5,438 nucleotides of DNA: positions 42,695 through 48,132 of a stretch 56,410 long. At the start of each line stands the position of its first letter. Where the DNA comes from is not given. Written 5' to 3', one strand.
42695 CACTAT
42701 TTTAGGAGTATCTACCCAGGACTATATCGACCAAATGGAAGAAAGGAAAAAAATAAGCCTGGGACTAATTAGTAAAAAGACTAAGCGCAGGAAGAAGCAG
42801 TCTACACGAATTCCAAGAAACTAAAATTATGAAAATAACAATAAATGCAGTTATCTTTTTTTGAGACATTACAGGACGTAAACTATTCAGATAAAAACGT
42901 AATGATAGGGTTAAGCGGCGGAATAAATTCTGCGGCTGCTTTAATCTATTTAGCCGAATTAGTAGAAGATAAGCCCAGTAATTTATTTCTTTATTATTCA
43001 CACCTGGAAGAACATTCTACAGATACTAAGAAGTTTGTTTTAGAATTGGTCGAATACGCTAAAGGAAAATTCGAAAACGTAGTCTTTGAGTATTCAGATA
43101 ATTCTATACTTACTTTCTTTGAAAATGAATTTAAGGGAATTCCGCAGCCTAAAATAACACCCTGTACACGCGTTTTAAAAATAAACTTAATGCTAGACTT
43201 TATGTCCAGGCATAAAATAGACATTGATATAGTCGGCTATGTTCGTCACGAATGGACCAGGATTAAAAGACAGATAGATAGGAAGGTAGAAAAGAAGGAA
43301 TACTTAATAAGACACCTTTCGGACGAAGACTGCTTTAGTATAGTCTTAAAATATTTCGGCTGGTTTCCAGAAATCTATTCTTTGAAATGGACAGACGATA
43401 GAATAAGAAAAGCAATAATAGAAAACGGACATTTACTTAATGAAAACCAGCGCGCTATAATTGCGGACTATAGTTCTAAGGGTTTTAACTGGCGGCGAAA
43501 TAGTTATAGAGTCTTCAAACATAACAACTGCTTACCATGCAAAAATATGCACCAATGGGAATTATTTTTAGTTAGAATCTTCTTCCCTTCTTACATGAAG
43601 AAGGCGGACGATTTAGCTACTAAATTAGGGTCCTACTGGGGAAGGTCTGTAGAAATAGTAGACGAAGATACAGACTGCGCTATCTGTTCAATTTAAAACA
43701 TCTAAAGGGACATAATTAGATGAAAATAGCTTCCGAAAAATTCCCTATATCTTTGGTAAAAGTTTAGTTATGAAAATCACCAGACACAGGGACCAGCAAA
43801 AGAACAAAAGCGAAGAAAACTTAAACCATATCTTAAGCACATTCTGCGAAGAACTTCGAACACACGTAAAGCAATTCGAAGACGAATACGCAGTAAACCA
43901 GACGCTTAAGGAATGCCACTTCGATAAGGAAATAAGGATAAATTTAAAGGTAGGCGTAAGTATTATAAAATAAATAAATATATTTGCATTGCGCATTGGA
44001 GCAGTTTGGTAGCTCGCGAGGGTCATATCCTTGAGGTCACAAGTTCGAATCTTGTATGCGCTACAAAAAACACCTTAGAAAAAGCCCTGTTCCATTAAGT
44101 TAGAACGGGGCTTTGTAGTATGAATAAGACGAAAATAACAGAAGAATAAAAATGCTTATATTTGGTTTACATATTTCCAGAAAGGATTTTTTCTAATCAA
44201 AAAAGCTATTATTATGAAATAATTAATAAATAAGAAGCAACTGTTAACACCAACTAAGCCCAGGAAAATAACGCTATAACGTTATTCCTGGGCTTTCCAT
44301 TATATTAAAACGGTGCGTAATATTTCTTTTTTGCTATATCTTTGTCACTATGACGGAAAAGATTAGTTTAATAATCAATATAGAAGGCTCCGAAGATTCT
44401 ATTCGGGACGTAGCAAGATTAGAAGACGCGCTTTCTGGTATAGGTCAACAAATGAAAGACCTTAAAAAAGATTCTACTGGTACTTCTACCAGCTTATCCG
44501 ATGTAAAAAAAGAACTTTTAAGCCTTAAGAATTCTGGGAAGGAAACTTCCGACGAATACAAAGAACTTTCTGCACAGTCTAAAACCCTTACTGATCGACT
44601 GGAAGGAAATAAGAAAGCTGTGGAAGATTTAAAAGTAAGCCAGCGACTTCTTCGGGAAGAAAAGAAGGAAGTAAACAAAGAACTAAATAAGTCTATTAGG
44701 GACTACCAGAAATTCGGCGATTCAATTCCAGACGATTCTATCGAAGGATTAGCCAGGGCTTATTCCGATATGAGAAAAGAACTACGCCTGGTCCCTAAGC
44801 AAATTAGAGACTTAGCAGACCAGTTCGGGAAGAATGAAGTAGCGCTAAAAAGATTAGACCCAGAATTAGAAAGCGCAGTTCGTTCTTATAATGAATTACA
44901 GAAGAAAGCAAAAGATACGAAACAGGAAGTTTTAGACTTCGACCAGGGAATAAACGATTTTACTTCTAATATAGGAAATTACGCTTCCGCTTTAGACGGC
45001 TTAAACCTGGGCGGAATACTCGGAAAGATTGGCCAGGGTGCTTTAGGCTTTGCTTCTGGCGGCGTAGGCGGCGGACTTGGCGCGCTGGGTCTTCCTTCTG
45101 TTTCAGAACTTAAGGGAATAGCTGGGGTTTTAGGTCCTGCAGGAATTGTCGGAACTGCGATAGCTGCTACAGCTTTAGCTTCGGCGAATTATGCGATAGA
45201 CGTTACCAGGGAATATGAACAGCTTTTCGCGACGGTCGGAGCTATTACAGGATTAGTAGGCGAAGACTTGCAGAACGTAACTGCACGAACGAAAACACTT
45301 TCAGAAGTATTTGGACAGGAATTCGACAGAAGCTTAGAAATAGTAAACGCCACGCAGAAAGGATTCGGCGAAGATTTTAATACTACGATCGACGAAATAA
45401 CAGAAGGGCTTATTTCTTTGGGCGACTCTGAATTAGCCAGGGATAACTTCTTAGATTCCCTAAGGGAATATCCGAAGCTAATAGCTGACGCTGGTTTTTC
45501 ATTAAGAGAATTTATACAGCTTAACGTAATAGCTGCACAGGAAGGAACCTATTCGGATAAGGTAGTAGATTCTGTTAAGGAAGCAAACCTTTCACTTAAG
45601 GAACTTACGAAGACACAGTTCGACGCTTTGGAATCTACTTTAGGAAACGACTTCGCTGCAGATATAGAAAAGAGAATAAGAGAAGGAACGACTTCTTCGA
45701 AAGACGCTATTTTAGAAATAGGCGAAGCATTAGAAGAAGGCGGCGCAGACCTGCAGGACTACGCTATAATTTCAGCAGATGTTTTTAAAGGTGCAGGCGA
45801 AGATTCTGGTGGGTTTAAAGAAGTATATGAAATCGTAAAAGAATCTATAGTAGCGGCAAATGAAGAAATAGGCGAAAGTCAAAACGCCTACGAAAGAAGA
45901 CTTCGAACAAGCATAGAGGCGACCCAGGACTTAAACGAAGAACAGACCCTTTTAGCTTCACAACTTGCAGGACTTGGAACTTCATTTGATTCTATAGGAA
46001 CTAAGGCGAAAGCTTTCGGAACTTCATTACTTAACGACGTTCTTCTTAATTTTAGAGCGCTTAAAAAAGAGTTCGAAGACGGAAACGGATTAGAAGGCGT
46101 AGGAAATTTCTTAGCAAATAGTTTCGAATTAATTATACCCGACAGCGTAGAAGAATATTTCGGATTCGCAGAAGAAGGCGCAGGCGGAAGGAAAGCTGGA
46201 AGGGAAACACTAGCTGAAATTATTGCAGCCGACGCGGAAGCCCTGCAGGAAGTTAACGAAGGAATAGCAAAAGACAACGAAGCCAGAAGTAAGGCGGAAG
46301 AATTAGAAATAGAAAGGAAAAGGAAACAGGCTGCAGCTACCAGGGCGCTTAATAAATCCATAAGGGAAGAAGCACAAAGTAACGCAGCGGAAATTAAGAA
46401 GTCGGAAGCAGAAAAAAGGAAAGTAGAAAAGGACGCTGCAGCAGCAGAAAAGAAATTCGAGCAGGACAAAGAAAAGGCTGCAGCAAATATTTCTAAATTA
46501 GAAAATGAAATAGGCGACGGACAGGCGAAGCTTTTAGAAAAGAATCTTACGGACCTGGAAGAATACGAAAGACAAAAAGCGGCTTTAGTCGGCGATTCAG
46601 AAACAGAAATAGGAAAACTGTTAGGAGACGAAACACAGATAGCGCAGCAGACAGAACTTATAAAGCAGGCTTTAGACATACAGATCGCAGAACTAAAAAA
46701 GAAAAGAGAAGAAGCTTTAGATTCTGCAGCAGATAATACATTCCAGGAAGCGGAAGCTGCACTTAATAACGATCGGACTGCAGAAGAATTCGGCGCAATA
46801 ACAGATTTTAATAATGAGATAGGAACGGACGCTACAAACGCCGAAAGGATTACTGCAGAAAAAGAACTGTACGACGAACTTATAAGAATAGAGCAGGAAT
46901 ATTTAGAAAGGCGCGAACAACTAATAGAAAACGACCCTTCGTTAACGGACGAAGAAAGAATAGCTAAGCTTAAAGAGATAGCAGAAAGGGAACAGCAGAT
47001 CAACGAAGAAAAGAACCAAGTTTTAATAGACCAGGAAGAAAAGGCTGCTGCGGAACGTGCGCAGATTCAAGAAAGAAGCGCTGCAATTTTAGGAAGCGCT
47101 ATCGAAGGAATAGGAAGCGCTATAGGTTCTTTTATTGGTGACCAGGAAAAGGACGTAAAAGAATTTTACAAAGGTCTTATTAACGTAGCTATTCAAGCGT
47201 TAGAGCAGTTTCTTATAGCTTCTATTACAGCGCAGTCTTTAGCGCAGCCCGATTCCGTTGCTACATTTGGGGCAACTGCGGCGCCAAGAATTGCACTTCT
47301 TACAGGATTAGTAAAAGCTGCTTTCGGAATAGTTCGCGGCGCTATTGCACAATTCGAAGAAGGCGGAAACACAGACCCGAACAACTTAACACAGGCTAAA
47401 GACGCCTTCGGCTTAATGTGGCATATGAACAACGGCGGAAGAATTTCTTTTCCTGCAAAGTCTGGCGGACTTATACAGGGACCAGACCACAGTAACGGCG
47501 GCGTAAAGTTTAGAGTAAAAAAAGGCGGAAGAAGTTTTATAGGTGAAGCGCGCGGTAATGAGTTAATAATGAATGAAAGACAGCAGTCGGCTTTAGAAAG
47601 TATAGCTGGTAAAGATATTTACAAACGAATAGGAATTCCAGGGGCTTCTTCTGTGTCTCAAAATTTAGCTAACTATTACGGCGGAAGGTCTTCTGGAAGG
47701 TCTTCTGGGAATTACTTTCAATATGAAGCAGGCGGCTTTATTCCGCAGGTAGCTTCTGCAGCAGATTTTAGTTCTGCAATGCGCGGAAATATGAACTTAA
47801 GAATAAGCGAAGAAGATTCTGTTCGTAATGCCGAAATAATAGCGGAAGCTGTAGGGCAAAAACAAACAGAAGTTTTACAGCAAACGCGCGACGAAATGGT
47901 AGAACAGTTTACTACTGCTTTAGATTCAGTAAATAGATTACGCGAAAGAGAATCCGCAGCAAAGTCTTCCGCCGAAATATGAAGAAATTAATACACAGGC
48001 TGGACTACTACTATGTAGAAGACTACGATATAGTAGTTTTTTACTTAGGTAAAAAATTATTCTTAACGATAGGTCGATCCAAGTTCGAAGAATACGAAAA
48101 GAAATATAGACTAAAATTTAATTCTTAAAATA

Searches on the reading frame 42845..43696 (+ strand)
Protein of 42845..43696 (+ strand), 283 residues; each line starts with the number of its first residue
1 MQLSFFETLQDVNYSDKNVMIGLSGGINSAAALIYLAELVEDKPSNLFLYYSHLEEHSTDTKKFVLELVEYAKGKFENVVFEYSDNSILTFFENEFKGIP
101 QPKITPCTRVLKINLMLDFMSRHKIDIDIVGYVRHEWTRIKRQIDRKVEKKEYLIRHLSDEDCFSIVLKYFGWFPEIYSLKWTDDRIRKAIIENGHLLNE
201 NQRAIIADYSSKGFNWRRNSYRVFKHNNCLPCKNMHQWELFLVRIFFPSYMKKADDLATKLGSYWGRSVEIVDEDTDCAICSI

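Call 116: search_protein_families(library=phrogs, proteins=[window:42845-43696:+], max_evalue=0.01)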
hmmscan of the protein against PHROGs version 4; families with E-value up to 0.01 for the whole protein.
window:42845-43696:+ (283 aa): 1 family
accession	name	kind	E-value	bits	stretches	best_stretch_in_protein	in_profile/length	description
phrog_424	-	moron, auxiliary metabolic gene and host takeover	6.8e-11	42.8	1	15-266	159-373/460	phosphoadenosine phosphosulfate reductase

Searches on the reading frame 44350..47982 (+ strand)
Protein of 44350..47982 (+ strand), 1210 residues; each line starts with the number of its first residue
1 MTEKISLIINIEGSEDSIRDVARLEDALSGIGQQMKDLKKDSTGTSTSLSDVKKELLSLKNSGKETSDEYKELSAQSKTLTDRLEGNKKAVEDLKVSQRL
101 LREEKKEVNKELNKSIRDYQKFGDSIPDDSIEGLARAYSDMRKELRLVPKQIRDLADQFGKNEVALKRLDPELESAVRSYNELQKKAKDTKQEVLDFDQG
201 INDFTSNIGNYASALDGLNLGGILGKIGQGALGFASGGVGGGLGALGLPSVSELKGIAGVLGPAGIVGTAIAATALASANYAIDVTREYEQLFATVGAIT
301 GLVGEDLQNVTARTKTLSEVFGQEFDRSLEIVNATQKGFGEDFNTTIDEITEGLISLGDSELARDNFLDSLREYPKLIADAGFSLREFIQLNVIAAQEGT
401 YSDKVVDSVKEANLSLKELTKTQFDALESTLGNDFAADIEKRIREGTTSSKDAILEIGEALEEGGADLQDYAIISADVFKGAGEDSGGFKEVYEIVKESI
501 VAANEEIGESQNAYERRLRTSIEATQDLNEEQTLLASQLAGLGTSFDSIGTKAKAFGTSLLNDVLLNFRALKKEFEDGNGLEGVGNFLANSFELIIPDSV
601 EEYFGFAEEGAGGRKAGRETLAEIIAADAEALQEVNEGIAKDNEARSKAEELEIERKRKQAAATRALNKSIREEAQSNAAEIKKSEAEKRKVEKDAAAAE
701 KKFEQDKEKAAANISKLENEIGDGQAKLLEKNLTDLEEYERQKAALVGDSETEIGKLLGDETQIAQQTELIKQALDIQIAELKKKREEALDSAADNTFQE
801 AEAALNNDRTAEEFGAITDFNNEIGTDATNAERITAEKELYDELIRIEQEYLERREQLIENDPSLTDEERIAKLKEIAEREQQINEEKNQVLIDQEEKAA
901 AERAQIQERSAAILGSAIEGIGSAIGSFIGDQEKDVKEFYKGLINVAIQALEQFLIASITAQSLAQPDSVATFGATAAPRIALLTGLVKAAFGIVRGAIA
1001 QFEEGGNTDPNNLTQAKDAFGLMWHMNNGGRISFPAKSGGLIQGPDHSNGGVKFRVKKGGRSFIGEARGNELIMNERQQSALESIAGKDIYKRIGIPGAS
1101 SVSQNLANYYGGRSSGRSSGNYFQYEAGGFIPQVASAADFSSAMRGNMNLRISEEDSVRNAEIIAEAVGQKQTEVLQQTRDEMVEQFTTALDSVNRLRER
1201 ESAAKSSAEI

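Call 34: search_protein_families(library=phrogs, proteins=[window:44350-47982:+], max_evalue=0.001)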
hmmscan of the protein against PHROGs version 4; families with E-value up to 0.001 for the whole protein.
window:44350-47982:+ (1210 aa): 5 families
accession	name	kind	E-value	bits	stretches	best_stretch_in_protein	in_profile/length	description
phrog_37298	-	unknown function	2.1e-21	76.7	1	88-564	30-500/1088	-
phrog_4704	-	tail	8.1e-08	32.4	1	20-218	18-175/625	tail length tape measure protein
phrog_1272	-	tail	6.7e-07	28.4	1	31-482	75-456/1606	tail length tape measure protein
phrog_1538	-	tail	1.8e-05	24.7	1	452-1008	169-715/811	tail length tape measure protein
phrog_10613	-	tail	7.1e-05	23.7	1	130-204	60-134/237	tail length tape measure protein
